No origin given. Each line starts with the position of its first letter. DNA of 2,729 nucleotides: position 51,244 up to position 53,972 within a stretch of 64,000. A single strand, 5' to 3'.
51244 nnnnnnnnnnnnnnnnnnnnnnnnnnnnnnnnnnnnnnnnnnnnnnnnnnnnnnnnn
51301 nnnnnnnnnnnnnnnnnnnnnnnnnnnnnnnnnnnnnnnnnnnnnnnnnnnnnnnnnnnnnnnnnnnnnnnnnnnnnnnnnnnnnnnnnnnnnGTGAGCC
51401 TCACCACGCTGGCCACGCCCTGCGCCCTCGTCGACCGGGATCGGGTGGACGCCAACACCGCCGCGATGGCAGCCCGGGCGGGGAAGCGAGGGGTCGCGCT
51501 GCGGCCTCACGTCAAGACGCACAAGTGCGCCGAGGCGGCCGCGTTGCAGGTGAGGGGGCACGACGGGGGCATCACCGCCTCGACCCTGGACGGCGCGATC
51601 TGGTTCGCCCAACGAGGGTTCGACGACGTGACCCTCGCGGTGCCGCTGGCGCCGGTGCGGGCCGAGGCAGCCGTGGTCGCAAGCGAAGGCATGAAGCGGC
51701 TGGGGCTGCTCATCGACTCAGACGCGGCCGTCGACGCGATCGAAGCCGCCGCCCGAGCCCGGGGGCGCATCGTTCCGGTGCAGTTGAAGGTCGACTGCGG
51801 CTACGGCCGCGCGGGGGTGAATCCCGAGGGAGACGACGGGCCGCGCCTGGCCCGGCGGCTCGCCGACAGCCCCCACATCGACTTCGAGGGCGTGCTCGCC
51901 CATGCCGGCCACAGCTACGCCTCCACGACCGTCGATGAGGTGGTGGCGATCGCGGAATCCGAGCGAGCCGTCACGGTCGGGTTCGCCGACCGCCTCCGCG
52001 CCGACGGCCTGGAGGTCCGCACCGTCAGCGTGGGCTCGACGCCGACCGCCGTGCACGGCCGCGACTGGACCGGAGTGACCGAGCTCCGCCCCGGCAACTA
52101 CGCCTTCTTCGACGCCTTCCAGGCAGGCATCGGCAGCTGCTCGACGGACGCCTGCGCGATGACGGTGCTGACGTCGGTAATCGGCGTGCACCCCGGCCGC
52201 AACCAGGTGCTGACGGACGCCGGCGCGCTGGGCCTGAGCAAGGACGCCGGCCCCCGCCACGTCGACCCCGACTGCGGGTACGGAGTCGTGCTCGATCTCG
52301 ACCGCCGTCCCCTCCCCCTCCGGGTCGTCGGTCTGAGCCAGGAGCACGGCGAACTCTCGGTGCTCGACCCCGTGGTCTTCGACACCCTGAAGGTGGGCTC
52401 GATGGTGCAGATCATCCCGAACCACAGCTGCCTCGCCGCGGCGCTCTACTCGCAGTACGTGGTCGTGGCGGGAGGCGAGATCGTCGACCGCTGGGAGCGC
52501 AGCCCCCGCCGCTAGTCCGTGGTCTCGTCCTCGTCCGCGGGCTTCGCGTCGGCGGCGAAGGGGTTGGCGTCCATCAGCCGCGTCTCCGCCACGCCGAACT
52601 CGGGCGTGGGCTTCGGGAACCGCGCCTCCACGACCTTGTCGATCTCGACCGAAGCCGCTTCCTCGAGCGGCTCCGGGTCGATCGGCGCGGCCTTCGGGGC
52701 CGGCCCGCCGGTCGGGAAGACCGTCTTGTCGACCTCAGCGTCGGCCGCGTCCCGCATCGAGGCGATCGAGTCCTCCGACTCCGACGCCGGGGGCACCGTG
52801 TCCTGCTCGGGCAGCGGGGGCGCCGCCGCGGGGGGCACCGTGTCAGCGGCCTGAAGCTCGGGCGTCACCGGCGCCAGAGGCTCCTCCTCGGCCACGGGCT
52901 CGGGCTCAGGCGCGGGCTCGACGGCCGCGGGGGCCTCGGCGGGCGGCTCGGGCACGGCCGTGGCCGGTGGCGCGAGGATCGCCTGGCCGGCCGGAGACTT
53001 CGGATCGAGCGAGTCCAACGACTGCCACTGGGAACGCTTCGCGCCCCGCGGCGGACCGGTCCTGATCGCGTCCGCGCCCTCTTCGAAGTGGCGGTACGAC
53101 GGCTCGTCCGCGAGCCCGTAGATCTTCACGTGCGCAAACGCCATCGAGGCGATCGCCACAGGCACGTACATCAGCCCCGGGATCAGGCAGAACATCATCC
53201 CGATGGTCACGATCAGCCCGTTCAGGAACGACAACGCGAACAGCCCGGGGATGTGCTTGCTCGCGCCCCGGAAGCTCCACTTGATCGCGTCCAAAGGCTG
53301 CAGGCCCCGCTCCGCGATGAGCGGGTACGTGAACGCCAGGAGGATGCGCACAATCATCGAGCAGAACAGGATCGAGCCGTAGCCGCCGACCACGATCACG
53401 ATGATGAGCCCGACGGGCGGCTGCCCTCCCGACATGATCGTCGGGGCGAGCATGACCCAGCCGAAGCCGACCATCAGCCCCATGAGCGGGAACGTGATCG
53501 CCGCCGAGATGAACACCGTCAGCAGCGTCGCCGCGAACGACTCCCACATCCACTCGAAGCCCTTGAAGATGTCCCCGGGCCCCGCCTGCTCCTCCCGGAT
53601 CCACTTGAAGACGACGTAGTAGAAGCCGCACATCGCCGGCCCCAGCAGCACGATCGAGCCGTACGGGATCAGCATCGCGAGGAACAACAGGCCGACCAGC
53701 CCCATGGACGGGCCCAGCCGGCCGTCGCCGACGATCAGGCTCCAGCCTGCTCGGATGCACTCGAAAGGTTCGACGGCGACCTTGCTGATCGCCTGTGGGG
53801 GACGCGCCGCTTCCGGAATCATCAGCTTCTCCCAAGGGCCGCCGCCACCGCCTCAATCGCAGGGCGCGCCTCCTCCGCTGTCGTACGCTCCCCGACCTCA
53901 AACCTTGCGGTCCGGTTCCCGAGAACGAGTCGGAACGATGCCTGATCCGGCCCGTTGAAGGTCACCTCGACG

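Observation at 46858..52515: Extended His-Xaa-Ser (Hxs) peptide-maturation locus with a third radical SAM enzyme and a PLP enzyme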

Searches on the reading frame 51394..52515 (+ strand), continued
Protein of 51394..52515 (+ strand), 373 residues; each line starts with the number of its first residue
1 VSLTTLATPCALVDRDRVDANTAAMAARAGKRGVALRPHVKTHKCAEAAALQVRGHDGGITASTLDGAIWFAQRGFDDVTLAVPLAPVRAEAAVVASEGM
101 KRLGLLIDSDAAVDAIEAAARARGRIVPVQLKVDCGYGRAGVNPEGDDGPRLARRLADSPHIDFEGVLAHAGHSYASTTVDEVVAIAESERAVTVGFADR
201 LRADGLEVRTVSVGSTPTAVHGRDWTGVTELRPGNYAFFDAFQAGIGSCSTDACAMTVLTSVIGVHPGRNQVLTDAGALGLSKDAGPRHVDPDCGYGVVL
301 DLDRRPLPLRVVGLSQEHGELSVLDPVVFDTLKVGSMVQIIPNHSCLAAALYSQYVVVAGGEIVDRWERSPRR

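Call 50: search_solved_structures(query=window:51394-52515:+, max_evalue=0.00001, show_alignments=1)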
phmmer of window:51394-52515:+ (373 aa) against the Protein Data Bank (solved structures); distinct sequences matched with E-value up to 0.00001: 9.
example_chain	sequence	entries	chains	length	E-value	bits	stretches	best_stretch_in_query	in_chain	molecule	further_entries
3wqc_A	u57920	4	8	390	2.6e-64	220.7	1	3-369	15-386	D-threo-3-hydroxyaspartate dehydratase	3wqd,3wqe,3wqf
3wqg_A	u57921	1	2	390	5.7e-63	216.3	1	3-369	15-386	D-threo-3-hydroxyaspartate dehydratase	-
4pb3_A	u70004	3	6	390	7.9e-63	215.8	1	3-369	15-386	D-threo-3-hydroxyaspartate dehydratase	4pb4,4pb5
3anu_A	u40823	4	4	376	1.5e-60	208.3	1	3-368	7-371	D-serine dehydratase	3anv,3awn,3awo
3llx_A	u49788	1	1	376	3.7e-52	180.7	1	8-369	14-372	Predicted amino acid aldolase or racemase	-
7yqa_A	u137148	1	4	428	4.1e-28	101.6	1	6-302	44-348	D-threonine aldolase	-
4v15_A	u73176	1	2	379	4e-26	95.1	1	5-371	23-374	D-THREONINE ALDOLASE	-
6qkb_A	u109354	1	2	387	4.1e-21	78.6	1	5-372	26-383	D-3-hydroxyaspartate aldolase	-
7dib_A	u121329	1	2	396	2.3e-19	72.9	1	3-348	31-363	D-threonine aldolase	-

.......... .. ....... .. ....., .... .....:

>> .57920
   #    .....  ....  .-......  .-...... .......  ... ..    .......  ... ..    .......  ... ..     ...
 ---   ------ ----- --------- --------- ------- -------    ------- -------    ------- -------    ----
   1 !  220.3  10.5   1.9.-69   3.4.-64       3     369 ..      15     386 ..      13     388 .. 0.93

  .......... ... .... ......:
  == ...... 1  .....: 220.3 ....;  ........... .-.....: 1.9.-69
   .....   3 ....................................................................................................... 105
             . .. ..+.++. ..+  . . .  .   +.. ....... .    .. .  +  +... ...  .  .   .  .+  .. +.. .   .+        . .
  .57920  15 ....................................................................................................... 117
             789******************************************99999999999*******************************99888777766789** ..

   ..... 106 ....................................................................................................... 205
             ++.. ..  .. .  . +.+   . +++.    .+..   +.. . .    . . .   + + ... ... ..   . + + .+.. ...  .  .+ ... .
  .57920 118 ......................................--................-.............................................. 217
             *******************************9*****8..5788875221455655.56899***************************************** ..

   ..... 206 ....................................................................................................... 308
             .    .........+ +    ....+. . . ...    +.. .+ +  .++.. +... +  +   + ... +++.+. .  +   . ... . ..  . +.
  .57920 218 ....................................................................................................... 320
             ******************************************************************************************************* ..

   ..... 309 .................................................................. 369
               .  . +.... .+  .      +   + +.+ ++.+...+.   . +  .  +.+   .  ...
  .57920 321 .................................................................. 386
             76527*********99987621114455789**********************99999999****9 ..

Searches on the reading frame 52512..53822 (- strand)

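Call 4: search_protein_families(library=ncbifam, proteins=[window:52512-53822:-], max_evalue=0.01)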
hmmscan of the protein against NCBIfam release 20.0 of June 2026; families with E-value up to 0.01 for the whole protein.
window:52512-53822:- (436 aa): 2 families
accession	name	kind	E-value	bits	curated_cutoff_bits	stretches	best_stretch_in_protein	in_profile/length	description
NF041043.1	BPSS1780_fam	subfamily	8.8e-05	21.8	90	1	46-230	34-223/247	BPSS1780 family membrane protein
NF002774.0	PRK02868.1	equivalog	0.001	18.8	227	1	187-219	122-154/248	YciC family protein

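Call 5: search_protein_families(library=pfam, proteins=[window:52512-53822:-], max_evalue=0.01)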
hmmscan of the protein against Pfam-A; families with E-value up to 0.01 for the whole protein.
window:52512-53822:- (436 aa): 2 families
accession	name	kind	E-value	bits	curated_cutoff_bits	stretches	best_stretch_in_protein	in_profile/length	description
PF06790.16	UPF0259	-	0.0012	19.1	31.4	1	188-219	127-158/248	Uncharacterised protein family (UPF0259)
PF04854.19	DUF624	-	0.0019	18.8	24.2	1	44-105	5-61/77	Protein of unknown function, DUF624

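Call 43: search_protein_families(library=padloc, proteins=[window:52512-53822:-], max_evalue=0.001)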
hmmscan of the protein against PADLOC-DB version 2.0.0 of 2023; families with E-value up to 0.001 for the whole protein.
window:52512-53822:- (436 aa): 0 families
